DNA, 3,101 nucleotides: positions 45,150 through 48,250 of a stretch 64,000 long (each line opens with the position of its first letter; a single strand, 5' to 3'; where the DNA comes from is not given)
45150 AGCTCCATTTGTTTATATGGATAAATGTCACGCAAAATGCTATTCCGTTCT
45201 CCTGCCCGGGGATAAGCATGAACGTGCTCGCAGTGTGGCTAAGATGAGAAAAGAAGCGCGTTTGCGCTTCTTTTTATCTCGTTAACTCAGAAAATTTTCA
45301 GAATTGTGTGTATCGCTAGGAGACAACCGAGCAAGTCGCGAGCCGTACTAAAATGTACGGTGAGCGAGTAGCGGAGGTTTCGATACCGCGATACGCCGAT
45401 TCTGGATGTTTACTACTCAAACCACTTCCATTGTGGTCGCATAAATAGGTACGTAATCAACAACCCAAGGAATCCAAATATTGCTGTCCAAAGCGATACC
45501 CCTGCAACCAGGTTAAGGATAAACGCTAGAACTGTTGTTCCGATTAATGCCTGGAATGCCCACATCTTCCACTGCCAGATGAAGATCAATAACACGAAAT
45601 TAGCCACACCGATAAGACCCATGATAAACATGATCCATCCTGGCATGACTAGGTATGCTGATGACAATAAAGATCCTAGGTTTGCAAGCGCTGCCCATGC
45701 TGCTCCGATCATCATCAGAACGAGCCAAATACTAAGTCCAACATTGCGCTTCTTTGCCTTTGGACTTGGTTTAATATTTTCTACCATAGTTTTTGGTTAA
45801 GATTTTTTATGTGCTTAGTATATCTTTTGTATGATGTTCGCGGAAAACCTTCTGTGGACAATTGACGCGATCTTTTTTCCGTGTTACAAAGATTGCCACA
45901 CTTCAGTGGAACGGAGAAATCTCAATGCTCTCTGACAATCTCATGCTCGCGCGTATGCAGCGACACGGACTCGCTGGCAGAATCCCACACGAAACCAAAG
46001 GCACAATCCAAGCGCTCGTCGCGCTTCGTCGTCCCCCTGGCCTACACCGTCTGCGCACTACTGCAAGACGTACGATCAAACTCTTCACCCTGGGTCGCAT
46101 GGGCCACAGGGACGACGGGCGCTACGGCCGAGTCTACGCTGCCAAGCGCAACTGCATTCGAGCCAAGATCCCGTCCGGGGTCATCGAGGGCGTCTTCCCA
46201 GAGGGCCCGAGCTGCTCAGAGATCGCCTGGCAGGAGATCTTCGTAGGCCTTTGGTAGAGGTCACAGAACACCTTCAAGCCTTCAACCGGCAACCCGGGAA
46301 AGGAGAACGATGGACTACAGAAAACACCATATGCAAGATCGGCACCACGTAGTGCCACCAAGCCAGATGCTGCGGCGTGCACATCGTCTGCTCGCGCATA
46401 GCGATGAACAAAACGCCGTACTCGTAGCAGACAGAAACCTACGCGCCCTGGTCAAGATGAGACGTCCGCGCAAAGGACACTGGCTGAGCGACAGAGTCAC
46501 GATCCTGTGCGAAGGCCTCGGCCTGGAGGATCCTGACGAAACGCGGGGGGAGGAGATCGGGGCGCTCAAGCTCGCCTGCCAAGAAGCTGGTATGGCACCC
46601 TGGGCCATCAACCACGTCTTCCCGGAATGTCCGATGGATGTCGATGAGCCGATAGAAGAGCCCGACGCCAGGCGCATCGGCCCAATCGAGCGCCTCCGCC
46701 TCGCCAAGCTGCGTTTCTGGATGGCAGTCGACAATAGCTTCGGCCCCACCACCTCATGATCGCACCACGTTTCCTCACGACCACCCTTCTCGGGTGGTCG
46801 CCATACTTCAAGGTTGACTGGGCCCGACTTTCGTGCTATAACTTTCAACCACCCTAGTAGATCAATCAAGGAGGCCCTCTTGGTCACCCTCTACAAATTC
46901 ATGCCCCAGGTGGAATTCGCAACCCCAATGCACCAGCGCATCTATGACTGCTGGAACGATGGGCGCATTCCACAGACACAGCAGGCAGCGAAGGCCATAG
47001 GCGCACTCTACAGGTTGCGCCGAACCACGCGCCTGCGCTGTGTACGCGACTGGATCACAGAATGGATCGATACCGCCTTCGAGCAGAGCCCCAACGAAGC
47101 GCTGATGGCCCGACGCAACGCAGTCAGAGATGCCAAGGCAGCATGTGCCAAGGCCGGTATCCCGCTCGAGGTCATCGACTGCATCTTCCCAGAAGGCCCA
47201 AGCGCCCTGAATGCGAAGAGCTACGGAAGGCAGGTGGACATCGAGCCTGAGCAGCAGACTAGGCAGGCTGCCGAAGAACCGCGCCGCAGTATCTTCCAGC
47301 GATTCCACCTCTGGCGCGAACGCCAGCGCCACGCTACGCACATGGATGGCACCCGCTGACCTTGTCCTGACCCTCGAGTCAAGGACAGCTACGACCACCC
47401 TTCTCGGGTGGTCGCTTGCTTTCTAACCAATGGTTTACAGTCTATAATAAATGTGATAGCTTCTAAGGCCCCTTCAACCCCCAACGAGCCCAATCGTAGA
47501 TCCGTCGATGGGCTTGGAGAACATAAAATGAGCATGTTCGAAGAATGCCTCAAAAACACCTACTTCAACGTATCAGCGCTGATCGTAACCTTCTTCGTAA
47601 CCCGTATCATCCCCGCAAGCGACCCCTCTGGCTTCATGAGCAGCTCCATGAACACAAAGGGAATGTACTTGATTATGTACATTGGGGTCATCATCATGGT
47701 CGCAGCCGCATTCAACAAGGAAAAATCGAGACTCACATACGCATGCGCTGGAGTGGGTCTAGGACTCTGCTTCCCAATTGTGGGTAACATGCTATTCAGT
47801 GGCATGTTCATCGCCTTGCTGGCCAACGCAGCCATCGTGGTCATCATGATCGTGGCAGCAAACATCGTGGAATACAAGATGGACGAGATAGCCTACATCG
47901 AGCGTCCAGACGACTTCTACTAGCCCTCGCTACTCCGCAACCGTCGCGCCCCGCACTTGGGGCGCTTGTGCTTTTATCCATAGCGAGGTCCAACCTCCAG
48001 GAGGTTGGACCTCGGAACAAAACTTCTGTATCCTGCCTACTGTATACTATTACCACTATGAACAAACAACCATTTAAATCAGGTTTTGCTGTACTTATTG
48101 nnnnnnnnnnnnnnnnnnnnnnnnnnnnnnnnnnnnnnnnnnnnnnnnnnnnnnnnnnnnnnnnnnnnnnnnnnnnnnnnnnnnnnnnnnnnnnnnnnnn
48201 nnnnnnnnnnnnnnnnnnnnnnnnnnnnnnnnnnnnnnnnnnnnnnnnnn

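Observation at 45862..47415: Tandem triplicated family of small GC-rich proteins with conserved ALxxLRR and FPEGPS motifs and identical terminator hairpins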

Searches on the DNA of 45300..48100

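Call 75: search_rna_families(source=window, start=45300, end=48100, threshold=evalue, max_evalue=1)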
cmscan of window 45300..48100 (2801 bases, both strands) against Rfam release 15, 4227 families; matches with E-value up to 1: 0.
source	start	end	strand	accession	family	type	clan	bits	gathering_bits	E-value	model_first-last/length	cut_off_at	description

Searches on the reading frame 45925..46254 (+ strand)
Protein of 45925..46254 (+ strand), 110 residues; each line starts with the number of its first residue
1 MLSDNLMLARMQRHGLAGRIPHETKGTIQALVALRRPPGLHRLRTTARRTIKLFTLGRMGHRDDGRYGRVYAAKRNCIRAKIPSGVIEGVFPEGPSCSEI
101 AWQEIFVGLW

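Call 12: search_protein_families(library=pfam, proteins=[window:45925-46254:+], max_evalue=1)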
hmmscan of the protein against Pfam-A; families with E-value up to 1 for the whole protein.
window:45925-46254:+ (110 aa): 0 families

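Call 13: search_protein_families(library=phrogs, proteins=[window:45925-46254:+], max_evalue=1)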
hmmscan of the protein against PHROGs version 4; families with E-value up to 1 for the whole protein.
window:45925-46254:+ (110 aa): 0 families

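Call 15: find_homologous_proteins(query=A1, max_evalue=0.01)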
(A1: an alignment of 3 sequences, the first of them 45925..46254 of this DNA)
Query A1 (3 sequences) (110 aa, profile of the alignment): 3 proteins with E <= 0.01 among 1880 candidates.
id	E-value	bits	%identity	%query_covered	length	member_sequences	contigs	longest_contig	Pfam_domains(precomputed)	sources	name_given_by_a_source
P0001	6.6e-69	248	50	29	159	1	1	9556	-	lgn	-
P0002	1.1e-65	238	36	63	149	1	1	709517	-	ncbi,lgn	-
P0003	1.2e-40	157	100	100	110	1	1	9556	-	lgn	-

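Call 16: find_encoding_contigs(protein=P0002, flank=10000, max_places=6)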
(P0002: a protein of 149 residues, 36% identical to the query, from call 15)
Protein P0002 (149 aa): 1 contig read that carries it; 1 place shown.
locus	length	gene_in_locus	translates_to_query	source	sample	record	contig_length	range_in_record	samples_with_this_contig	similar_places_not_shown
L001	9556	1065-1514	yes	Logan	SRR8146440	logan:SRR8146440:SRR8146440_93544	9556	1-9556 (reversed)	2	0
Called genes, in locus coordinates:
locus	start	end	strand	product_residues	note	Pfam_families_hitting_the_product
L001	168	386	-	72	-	-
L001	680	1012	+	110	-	-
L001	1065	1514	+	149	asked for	-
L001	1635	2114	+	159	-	-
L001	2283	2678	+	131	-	-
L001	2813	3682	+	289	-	PF01926:MMR_HSR1, PF02421:FeoB_N, PF03193:RsgA_GTPase (faint), PF00350:Dynamin_N (faint), PF04548:AIG1, PF00009:GTP_EFTU (weak), PF07650:KH_2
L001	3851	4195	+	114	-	-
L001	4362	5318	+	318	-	-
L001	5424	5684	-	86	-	PF00085:Thioredoxin (weak)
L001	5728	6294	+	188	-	-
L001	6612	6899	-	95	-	-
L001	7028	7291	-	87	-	-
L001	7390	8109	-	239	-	-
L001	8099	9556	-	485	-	?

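Call 17: list_cluster_members(proteins=[P0001, P0002, P0003])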
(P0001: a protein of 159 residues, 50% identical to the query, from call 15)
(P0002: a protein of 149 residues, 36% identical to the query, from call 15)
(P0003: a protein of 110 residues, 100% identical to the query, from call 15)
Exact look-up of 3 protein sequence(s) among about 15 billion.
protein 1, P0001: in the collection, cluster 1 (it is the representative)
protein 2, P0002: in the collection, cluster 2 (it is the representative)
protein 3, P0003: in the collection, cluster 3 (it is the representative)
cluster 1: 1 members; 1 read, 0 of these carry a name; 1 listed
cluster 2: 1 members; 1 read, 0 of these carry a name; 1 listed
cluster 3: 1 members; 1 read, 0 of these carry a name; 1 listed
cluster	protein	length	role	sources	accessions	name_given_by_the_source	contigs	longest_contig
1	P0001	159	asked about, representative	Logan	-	-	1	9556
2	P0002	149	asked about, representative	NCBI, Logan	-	-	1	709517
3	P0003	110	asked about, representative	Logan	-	-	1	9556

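Call 19: find_related_loci(query=A1, collection=genome_contigs, flank=10000)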
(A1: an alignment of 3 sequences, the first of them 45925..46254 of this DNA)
Query A1 (110 aa) in genome_contigs; peptide patterns used: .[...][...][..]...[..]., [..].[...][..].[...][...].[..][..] (x = any residue, [..] = any of these).
108 stretches matched a pattern, but none encodes a relative of the query by tblastn (E <= 1e-3).

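Call 26: search_protein_representatives(alignment_id=A1)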
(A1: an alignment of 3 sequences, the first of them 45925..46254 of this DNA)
Query: 3 sequences, 146 profile positions. Proteins with E-value up to 0.001 (for the whole library): 12; up to 1e-10: 11; up to 1e-30: 3. The best 12 are listed.
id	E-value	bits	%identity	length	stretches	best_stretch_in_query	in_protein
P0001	2.1e-69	248.3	-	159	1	1-144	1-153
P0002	3.6e-66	237.8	-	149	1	1-146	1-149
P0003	3.9e-41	156.6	-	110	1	14-134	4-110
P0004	7.9e-20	87.5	-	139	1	2-122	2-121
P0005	3.0e-18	82.3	-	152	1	11-135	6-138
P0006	6.7e-18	81.2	-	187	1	14-143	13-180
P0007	2.6e-17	79.3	-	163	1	14-143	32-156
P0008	1.0e-15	74.1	-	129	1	11-111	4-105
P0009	2.4e-15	72.9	-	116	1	15-106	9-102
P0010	6.7e-15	71.5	-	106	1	17-110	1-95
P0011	1.1e-12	64.3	-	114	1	14-112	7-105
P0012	2.6e-08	50.1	-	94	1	51-142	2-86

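Call 41: find_encoding_contigs(protein=P0009, flank=10000, max_places=5)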
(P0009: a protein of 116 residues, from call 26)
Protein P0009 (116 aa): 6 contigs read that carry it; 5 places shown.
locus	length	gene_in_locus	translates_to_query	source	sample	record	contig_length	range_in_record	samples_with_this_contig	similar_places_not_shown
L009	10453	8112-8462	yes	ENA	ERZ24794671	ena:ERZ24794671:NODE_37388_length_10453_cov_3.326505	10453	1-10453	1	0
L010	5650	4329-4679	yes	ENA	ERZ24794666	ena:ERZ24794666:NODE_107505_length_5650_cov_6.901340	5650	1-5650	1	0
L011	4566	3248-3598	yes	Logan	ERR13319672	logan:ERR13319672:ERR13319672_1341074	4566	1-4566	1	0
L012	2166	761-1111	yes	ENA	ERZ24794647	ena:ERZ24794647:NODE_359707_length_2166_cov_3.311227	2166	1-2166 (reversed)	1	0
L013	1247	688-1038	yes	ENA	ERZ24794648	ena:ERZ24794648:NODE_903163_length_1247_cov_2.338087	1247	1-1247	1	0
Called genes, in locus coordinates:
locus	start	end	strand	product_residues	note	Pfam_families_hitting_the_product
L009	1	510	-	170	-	?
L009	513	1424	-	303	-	PF01544:CorA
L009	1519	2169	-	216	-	-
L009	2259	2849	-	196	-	-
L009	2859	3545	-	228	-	PF04087:DUF389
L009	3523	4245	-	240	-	PF00535:Glycos_transf_2, PF10111:Glyco_tranf_2_2 (faint), PF13641:Glyco_tranf_2_3 (weak)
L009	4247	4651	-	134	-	PF00588:SpoU_methylase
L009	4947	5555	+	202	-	-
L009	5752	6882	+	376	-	PF05958:tRNA_U5-meth_tr, PF06325:PrmA (weak), PF05175:MTS, PF02475:TRM5-TYW2_MTfase (weak), PF13847:Methyltransf_31, PF08241:Methyltransf_11 (weak), PF13649:Methyltransf_25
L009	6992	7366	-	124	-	-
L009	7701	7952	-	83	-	-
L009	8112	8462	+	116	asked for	-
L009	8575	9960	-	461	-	PF00999:Na_H_Exchanger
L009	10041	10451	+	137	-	?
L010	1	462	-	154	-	?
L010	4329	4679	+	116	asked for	-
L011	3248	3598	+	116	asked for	-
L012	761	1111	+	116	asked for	-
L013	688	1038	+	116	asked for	-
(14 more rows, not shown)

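Call 42: find_encoding_contigs(protein=P0007, flank=10000, max_places=5)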
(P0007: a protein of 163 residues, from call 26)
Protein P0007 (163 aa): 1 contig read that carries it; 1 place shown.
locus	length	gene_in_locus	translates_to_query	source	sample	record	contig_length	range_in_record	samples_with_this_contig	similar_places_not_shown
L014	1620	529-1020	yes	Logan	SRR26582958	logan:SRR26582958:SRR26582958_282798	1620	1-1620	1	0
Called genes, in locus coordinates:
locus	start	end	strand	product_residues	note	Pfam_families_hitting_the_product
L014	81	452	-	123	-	-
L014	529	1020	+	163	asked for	-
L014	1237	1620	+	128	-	?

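Call 93: predict_structure(alignment_id=A5)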
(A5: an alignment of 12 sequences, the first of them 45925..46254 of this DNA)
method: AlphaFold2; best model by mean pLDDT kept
length: 110 residues; sequences in the alignment: 12
mean_pLDDT: 76.4   pTM: 0.66
mean pLDDT of the five models: 76.4, 73.9, 65.4, 65.4, 62.7
residues with pLDDT >= 90: 21; 70-90: 55; 50-70: 25; < 50: 9
segments of 3 or more residues with pLDDT < 50: 56-61
pLDDT, mean of each block of 10 residues (from residue 1): 69 86 87 72 54 50 73 92 90 88 80
secondary structure, 60 per line:
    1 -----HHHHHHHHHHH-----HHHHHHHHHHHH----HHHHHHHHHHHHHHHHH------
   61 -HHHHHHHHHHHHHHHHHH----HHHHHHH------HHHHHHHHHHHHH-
elements in order: H6-16 H22-33 H38-54 H62-79 H84-90 H97-109

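Call 107: search_solved_structures(query=A4, max_evalue=10)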
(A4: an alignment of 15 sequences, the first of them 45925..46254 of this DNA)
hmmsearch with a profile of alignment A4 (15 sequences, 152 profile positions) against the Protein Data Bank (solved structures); distinct sequences matched with E-value up to 10: 13.
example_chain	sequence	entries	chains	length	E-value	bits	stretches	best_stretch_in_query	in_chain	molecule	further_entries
3j9z_SU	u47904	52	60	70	0.054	16.3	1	81-137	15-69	30S ribosomal protein S21 | Small ribosomal subunit protein bS21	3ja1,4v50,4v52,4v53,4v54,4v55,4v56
7unr_u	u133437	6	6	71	0.056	16.3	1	81-132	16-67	30S ribosomal protein S21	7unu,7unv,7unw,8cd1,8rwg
10fz_U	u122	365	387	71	0.056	16.3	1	81-137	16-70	Small ribosomal subunit protein bS21 | 30S ribosomal protein S21 | 30S ribosomal protein S2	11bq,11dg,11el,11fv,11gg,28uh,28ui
8rd8_NV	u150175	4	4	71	0.071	15.9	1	80-132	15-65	Small ribosomal subunit protein bS21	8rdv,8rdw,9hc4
7qg8_v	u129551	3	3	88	0.1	15.4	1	81-134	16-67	30S ribosomal protein S21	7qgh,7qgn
6v39_u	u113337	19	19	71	0.11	15.4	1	80-129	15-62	30S ribosomal protein S21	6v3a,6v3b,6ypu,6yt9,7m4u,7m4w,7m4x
23wi_u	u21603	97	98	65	0.14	15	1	81-126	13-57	Small ribosomal subunit protein bS21 | 30S ribosomal protein S21 | Ribosomal protein S21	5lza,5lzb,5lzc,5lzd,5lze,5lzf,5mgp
9hig_U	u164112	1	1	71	0.14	15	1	81-137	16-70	Small ribosomal subunit protein bS21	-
1xne_A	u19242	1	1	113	1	12.2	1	93-120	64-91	hypothetical protein PF0469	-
3zuh_A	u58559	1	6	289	1.1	12.1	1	23-64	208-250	PROTEIN CBBX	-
3syk_A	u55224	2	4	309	1.2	12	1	23-64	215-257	Protein CbbX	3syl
5ln5_A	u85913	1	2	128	1.3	11.9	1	36-74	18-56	Ubiquitin and WLM domain-containing metalloprotease SPCC1442.07c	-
5jig_A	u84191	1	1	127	1.3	11.8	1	36-74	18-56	Ubiquitin and WLM domain-containing metalloprotease SPCC1442.07c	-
